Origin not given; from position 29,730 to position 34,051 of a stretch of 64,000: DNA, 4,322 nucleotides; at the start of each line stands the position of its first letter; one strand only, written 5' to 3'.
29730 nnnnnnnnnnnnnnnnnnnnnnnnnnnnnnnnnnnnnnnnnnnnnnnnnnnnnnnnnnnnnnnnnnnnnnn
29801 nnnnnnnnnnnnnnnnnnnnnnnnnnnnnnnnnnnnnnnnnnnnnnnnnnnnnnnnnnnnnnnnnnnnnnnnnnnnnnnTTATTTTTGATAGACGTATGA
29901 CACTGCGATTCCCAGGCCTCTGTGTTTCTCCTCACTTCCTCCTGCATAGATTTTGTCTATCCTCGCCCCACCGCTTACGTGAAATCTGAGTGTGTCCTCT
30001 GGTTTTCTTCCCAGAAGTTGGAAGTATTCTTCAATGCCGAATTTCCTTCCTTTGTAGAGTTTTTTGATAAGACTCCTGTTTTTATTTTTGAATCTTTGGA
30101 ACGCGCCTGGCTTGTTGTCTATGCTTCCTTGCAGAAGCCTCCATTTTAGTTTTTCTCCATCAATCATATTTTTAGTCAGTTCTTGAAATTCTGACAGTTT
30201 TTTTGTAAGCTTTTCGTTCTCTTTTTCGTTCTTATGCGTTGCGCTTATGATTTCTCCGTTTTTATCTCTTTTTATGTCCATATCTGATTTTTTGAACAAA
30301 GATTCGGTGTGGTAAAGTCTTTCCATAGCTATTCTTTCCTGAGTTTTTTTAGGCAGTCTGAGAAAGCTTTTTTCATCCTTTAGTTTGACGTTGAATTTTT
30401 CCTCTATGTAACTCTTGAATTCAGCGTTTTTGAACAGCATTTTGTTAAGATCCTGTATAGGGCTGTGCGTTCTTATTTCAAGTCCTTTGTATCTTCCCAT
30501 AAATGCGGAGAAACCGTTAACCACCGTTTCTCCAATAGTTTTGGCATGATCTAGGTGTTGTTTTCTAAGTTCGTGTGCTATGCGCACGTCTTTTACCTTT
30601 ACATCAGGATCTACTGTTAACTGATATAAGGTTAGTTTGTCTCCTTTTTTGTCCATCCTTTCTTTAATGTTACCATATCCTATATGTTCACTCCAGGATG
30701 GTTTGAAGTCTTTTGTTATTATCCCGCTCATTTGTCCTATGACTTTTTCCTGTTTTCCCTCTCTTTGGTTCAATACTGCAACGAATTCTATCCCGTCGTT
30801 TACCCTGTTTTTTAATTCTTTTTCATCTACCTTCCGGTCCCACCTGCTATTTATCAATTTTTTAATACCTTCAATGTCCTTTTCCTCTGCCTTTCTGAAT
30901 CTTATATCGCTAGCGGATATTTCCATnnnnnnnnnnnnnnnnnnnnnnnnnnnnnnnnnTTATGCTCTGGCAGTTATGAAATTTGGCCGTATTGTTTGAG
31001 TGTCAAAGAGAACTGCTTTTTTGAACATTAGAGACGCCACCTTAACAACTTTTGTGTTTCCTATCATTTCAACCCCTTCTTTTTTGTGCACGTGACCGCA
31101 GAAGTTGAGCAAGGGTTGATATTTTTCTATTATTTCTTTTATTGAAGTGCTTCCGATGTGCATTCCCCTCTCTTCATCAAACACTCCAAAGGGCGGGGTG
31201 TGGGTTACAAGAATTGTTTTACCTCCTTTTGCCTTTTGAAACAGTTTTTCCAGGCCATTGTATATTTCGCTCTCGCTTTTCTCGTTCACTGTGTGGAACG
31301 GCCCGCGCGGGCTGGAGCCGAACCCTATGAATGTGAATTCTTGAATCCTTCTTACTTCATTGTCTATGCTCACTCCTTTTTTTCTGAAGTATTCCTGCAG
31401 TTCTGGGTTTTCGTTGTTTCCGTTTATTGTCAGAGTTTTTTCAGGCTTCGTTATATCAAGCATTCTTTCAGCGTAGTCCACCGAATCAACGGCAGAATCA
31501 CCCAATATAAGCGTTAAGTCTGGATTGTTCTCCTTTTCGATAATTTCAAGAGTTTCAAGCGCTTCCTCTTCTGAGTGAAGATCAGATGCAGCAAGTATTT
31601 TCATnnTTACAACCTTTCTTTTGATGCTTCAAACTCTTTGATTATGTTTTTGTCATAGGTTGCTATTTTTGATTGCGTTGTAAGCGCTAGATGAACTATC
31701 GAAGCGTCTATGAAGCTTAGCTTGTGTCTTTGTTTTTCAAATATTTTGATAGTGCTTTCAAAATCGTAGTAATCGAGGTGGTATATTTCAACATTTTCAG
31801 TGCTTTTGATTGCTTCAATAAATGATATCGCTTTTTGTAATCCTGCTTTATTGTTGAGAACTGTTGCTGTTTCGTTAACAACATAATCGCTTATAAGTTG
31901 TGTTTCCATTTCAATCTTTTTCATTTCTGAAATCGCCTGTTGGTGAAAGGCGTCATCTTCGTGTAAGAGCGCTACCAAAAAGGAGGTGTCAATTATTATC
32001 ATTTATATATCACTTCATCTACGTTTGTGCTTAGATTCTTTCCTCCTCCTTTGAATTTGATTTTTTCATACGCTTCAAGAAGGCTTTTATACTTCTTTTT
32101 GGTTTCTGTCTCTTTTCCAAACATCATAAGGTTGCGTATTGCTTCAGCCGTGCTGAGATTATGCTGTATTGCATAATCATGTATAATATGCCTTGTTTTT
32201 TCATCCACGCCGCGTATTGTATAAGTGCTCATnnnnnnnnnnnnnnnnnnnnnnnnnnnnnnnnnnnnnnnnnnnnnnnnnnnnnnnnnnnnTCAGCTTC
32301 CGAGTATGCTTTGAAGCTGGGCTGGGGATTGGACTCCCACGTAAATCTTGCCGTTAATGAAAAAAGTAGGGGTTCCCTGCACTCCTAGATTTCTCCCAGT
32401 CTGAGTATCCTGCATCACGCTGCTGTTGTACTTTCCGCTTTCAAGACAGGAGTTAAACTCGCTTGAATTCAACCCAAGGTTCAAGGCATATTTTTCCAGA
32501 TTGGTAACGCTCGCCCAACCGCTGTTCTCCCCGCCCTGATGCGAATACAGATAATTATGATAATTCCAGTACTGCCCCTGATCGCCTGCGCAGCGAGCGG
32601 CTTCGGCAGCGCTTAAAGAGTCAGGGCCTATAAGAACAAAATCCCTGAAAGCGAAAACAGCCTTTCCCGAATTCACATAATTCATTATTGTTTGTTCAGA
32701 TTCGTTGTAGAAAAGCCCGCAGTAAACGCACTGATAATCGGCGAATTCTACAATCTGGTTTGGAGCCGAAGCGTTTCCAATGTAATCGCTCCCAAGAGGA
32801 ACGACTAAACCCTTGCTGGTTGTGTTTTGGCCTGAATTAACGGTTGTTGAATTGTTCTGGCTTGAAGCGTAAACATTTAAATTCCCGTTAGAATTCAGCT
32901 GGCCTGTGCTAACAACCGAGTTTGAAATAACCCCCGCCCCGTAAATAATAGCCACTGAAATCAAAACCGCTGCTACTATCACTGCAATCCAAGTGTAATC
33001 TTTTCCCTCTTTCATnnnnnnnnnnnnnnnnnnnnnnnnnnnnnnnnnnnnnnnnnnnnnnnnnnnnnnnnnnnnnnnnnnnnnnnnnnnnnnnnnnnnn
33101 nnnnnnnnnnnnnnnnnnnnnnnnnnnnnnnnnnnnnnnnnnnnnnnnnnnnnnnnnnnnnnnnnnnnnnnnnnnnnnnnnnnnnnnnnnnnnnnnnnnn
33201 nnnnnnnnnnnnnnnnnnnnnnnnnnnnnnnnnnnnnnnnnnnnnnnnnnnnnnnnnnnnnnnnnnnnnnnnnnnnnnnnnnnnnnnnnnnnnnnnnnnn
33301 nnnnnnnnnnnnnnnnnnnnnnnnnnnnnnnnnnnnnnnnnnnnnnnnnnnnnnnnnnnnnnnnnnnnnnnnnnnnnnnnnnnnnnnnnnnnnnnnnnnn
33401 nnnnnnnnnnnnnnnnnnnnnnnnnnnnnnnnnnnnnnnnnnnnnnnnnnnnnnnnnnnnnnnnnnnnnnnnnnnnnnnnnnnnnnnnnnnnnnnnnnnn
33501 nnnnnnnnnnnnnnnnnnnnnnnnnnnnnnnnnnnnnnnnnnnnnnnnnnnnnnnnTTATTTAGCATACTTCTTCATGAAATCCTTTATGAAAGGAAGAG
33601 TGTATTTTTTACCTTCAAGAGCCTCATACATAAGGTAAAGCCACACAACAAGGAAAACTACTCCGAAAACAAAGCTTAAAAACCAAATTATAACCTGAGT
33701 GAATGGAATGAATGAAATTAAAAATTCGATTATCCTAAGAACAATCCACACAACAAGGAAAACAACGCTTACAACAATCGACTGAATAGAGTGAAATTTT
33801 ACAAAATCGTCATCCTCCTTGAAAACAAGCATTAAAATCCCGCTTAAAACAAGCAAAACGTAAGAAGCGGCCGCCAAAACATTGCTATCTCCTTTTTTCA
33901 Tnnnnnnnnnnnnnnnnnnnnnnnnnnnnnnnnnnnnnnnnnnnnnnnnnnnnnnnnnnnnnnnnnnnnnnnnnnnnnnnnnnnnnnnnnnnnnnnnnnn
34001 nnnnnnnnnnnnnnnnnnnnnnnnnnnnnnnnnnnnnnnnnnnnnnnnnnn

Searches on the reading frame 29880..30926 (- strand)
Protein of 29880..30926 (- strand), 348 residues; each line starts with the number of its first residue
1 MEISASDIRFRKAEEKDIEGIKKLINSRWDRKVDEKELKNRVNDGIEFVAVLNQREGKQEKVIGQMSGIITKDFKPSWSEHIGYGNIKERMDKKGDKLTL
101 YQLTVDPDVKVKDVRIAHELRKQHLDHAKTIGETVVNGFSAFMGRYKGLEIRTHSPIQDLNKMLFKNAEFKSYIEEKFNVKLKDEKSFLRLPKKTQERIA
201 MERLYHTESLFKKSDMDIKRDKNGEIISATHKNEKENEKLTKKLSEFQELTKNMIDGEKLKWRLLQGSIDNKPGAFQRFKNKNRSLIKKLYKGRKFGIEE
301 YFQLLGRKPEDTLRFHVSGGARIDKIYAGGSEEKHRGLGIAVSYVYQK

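Call 7: search_protein_families(library=pfam, proteins=[window:29880-30926:-], max_evalue=0.01)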
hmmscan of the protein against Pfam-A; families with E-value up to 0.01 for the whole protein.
window:29880-30926:- (348 aa): 0 families

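Call 49: find_related_loci(query=A1, collection=metagenome_contigs, flank=10000)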
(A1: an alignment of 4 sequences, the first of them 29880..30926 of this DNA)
Query A1 (348 aa) in metagenome_contigs; peptide patterns used: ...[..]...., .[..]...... (x = any residue, [..] = any of these).
114 stretches matched a pattern; 2 encode a relative of the query (tblastn E <= 1e-3); 2 distinct loci.
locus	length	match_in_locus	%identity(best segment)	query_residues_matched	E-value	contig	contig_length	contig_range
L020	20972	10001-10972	53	1-346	2e-109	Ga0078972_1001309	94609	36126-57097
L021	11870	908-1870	37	7-346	3e-56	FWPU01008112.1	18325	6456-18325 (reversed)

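Call 53: search_protein_families(library=pfam, proteins=[L020:1695-2942:-, L020:3371-4741:-, L020:4752-5438:-, L020:6264-7481:+, L020:1177-1671:+, L020:12951-13667:+, L020:13654-14448:+, L020:15924-16430:+, L020:16525-17343:+, L020:720-1064:-], max_evalue=0.001)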
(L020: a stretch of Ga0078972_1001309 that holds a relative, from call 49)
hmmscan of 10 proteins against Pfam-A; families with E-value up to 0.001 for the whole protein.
L020:1695-2942:- (415 aa): 3 families
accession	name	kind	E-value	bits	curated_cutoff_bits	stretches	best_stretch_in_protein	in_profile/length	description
PF00324.27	AA_permease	-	3.3e-43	148.5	24.6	1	13-404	2-427/470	Amino acid permease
PF13520.12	AA_permease_2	-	5.6e-37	128.1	27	1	8-388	1-406/427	Amino acid permease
PF03845.19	Spore_permease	-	2.8e-05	23.6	23.4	1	14-325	8-314/321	Spore germination protein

L020:3371-4741:- (456 aa): 0 families

L020:4752-5438:- (228 aa): 0 families

L020:6264-7481:+ (405 aa): 1 family
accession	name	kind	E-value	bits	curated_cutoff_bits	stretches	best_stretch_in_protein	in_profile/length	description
PF00999.27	Na_H_Exchanger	-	4.4e-32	111.8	26.2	1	20-388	8-367/375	Sodium/hydrogen exchanger, transmembrane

L020:1177-1671:+ (164 aa): 0 families

L020:12951-13667:+ (238 aa): 0 families

L020:13654-14448:+ (264 aa): 1 family
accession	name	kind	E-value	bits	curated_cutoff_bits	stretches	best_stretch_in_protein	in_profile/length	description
PF08843.17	AbiEii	-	2.1e-30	106.9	22.5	1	37-233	12-218/238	Nucleotidyl transferase AbiEii toxin, Type IV TA system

L020:15924-16430:+ (168 aa): 0 families

L020:16525-17343:+ (272 aa): 0 families

L020:720-1064:- (114 aa): 2 families
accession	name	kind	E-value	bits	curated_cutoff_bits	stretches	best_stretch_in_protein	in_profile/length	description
PF21349.2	RUBY_RBDX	-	5e-16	58.3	26.5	1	7-35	1-29/30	Rubrerythrin, rubredoxin-like domain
PF23458.2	DUF7130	-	2e-05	24.9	35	1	5-37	52-85/89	Domain of unknown function (DUF7130)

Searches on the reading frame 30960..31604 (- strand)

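Call 7: search_protein_families(library=pfam, proteins=[window:30960-31604:-], max_evalue=0.01)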
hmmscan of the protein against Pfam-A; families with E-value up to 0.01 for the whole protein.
window:30960-31604:- (214 aa): 3 families
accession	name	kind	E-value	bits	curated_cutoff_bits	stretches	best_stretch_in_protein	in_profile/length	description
PF14582.11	Metallophos_3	-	1.1e-16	61.5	28.2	2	120-192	166-239/259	Metallophosphoesterase, calcineurin superfamily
PF00149.33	Metallophos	-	3.1e-15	57.5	21.5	1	1-174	1-190/191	Calcineurin-like phosphoesterase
PF12850.12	Metallophos_2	-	3.1e-09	37.5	27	1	1-189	1-132/154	Calcineurin-like phosphoesterase superfamily domain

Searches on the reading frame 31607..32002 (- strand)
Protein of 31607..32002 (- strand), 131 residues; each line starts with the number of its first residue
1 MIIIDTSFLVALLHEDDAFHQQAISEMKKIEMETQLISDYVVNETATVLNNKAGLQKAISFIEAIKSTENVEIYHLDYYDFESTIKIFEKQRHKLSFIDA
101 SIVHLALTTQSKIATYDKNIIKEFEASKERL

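Call 7: search_protein_families(library=pfam, proteins=[window:31607-32002:-], max_evalue=0.01)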
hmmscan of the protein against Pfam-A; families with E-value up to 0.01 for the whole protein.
window:31607-32002:- (131 aa): 1 family
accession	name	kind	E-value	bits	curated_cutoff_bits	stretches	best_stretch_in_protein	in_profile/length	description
PF01850.27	PIN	-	2.9e-14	54.1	23.6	1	2-120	1-114/120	PIN domain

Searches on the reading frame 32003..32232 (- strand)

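Call 7: search_protein_families(library=pfam, proteins=[window:32003-32232:-], max_evalue=0.01)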
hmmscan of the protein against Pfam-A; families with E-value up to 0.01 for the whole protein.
window:32003-32232:- (76 aa): 1 family
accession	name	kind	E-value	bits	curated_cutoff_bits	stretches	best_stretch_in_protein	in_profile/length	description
PF19807.5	DUF6290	-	0.00014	22.4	27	1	1-37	1-36/72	Family of unknown function (DUF6290)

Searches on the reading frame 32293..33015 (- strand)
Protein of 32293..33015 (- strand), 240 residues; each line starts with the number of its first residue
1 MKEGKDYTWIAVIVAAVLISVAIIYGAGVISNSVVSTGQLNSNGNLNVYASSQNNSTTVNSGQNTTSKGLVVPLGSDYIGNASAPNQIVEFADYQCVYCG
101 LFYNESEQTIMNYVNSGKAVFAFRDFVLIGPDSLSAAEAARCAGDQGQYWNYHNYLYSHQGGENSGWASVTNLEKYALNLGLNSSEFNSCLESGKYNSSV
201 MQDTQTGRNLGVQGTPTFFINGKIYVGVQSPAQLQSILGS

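Call 7: search_protein_families(library=pfam, proteins=[window:32293-33015:-], max_evalue=0.01)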
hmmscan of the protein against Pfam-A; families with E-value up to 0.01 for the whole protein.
window:32293-33015:- (240 aa): 4 families
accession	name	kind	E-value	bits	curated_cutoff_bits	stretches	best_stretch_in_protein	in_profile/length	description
PF13462.12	Thioredoxin_4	-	1.1e-34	120.5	23.2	1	78-238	7-163/165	Thioredoxin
PF01323.26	DSBA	-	9.3e-19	68.4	25.6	1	87-238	1-190/191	DSBA-like thioredoxin domain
PF13098.12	Thioredoxin_2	-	3.4e-07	31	27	1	87-238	8-104/104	Thioredoxin-like domain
PF13192.12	Thioredoxin_3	-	0.0095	16.4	24.8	0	201-238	36-75/76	Thioredoxin domain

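Call 10: find_encoding_contigs(protein=window:32293-33015:-, flank=10000, max_places=10)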
Protein window:32293-33015:- (240 aa): 3 contigs read that carry it; 1 place shown.
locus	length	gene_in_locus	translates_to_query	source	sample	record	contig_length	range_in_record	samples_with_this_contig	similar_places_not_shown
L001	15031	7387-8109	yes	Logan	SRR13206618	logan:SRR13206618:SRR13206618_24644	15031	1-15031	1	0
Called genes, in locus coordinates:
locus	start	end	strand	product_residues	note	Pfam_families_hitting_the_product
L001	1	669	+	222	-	?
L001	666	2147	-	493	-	PF03109:ABC1, PF27536:UbiB_helical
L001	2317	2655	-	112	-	-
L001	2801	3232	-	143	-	-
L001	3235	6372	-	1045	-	PF04021:Class_IIIsignal (weak), PF05048:NosD (weak), PF13229:Beta_helix, PF05048:NosD, PF13229:Beta_helix, PF05048:NosD (weak), PF13229:Beta_helix (weak)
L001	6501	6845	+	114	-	PF09685:MamF_MmsF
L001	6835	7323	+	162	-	-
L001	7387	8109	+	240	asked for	PF13462:Thioredoxin_4, PF01323:DSBA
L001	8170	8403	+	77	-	-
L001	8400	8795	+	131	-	PF01850:PIN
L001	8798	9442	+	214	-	PF00149:Metallophos, PF12850:Metallophos_2, PF14582:Metallophos_3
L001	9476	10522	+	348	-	-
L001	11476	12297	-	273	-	-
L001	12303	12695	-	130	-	-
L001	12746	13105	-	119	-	PF26602:HVO_2718_N (weak), PF24250:HVO_2718 (faint)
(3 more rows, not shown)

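Call 19: find_homologous_proteins(query=window:32293-33015:-, max_evalue=1e-20)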
Query window:32293-33015:- (240 aa): 734 proteins with E <= 1e-20 among 2458 candidates; the best 120 are listed.
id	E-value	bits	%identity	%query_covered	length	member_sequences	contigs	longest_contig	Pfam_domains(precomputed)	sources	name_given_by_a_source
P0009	6.1e-153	525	100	100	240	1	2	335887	PF01323.27,PF13462.13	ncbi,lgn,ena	-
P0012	9.6e-128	442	84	100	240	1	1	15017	PF13098.14,PF01323.27,PF13462.13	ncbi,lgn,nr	ncbi:MAG: DsbA family protein [Candidatus Marsarchaeota archaeon]|nr:DsbA family protein [Candidatus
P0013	2.4e-118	411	80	98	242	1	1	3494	PF13098.14,PF01323.27,PF13462.13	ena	-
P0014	1.5e-112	393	74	98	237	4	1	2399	PF01323.27,PF13462.13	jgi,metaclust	metaclust:\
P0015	2.2e-109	382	71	98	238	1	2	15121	PF01323.27,PF13462.13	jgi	jgi:protein-disulfide isomerase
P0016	9.7e-109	380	73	100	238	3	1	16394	PF13098.14,PF01323.27,PF13462.13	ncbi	-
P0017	7.5e-61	223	45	65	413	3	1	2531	PF13098.14,PF01323.27,PF13462.13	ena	-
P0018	1.0e-58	216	39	67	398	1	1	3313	PF13743.13,PF13098.14,PF01323.27,PF13462.13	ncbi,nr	ncbi:MAG: DsbA family protein, partial [Anaerolineales bacterium]|nr:DsbA family protein [Anaeroline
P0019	6.2e-57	211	43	67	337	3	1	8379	PF13098.14,PF01323.27,PF13462.13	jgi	-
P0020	5.2e-55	204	37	80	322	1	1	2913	PF13098.14,PF01323.27,PF13462.13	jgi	jgi:protein-disulfide isomerase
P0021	1.7e-52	196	42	67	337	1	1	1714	PF13098.14,PF01323.27,PF13462.13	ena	-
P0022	2.4e-49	186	45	90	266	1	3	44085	PF01323.27,PF13462.13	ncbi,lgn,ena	-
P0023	4.3e-49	185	51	65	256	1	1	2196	PF13098.14,PF01323.27,PF13462.13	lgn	-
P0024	1.6e-48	183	49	68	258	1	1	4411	PF01323.27,PF13462.13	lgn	-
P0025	3.0e-48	182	45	88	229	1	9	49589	PF01323.27,PF13462.13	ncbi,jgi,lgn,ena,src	ncbi:MAG TPA: thioredoxin domain-containing protein [Candidatus Paceibacterota bacterium]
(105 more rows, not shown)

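Call 20: find_encoding_contigs(protein=P0012, flank=10000, max_places=3)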
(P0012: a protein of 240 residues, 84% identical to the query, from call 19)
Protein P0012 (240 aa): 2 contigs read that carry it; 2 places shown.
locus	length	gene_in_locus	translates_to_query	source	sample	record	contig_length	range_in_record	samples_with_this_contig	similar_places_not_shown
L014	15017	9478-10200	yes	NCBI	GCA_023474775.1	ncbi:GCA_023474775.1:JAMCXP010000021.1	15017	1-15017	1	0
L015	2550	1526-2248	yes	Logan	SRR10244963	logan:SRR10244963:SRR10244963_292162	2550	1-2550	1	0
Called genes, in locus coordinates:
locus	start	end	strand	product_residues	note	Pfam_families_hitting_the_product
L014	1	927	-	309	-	?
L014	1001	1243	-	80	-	-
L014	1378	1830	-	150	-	-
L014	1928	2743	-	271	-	-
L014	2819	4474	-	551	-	PF03109:ABC1, PF06176:WaaY (weak), PF27536:UbiB_helical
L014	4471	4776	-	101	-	-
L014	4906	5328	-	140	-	-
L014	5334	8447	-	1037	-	PF04021:Class_IIIsignal (weak), PF13229:Beta_helix (weak), PF05048:NosD (weak), PF13229:Beta_helix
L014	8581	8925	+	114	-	PF09685:MamF_MmsF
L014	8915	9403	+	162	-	-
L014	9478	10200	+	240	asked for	PF13462:Thioredoxin_4, PF13098:Thioredoxin_2 (faint), PF01323:DSBA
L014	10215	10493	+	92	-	PF00149:Metallophos, PF12850:Metallophos_2 (weak)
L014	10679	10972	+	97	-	PF14582:Metallophos_3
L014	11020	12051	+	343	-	-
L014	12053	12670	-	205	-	-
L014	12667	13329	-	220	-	PF08843:AbiEii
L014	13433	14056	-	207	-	PF12762:DDE_Tnp_IS1595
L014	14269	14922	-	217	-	PF01351:RNase_HII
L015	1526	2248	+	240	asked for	PF13462:Thioredoxin_4, PF13098:Thioredoxin_2 (faint), PF01323:DSBA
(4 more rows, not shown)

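Call 21: find_encoding_contigs(protein=P0015, flank=10000, max_places=3)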
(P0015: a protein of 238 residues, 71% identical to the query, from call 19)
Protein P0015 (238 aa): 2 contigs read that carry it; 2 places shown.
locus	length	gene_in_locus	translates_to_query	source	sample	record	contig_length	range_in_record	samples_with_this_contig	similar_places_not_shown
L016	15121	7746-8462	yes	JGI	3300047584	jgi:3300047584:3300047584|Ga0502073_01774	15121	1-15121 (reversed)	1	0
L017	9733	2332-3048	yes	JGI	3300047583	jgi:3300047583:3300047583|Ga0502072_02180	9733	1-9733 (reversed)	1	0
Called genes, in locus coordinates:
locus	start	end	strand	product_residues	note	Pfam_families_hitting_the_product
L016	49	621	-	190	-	PF02777:Sod_Fe_C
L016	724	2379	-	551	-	PF03109:ABC1, PF06176:WaaY (weak), PF27536:UbiB_helical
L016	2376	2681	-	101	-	-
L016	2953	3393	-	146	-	-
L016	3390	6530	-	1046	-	PF04021:Class_IIIsignal (weak), PF13229:Beta_helix (weak), PF05048:NosD, PF13229:Beta_helix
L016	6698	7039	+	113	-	PF09685:MamF_MmsF (weak)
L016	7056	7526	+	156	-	-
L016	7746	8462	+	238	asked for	PF13462:Thioredoxin_4, PF01323:DSBA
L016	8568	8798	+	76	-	-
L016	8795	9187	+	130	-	PF01850:PIN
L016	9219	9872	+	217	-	PF00149:Metallophos, PF12850:Metallophos_2, PF14582:Metallophos_3 (weak)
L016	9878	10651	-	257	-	PF08843:AbiEii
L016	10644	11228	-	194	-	-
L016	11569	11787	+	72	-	-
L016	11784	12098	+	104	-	PF02452:PemK_toxin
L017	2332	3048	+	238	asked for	PF13462:Thioredoxin_4, PF01323:DSBA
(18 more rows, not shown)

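Call 22: find_encoding_contigs(protein=P0016, flank=10000, max_places=3)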
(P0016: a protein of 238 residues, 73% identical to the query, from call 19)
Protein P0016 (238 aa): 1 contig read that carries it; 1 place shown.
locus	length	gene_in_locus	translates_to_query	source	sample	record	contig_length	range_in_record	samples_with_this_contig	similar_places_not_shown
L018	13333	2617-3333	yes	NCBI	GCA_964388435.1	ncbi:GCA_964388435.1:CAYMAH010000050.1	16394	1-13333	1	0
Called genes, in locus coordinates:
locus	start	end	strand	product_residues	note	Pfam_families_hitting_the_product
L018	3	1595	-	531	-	?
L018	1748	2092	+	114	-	PF09685:MamF_MmsF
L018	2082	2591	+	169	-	-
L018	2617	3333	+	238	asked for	PF13462:Thioredoxin_4, PF13098:Thioredoxin_2 (faint), PF01323:DSBA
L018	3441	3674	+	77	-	-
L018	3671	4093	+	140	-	PF01850:PIN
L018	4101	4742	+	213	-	PF00149:Metallophos, PF12850:Metallophos_2, PF14582:Metallophos_3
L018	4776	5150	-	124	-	PF01850:PIN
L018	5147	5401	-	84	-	-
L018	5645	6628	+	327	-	-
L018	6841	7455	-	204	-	-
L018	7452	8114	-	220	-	PF08843:AbiEii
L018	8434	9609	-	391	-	PF13173:AAA_14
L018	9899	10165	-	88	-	-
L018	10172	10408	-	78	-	-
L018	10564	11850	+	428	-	PF25199:nSTAND_NTPase5 (weak), PF13173:AAA_14, PF13635:DUF4143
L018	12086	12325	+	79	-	PF13173:AAA_14 (weak)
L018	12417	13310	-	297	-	-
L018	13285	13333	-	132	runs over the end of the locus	-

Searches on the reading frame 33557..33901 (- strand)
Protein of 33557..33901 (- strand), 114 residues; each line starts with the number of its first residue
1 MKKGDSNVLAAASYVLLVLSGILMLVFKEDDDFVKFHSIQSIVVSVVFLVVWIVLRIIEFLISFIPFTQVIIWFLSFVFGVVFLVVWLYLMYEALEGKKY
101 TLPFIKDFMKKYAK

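Call 7: search_protein_families(library=pfam, proteins=[window:33557-33901:-], max_evalue=0.01)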
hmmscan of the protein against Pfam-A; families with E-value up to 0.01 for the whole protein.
window:33557-33901:- (114 aa): 1 family
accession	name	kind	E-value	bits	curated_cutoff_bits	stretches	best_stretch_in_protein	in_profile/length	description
PF09685.15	DUF4870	-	4.8e-05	23.7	25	1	16-108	22-106/107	Domain of unknown function (DUF4870)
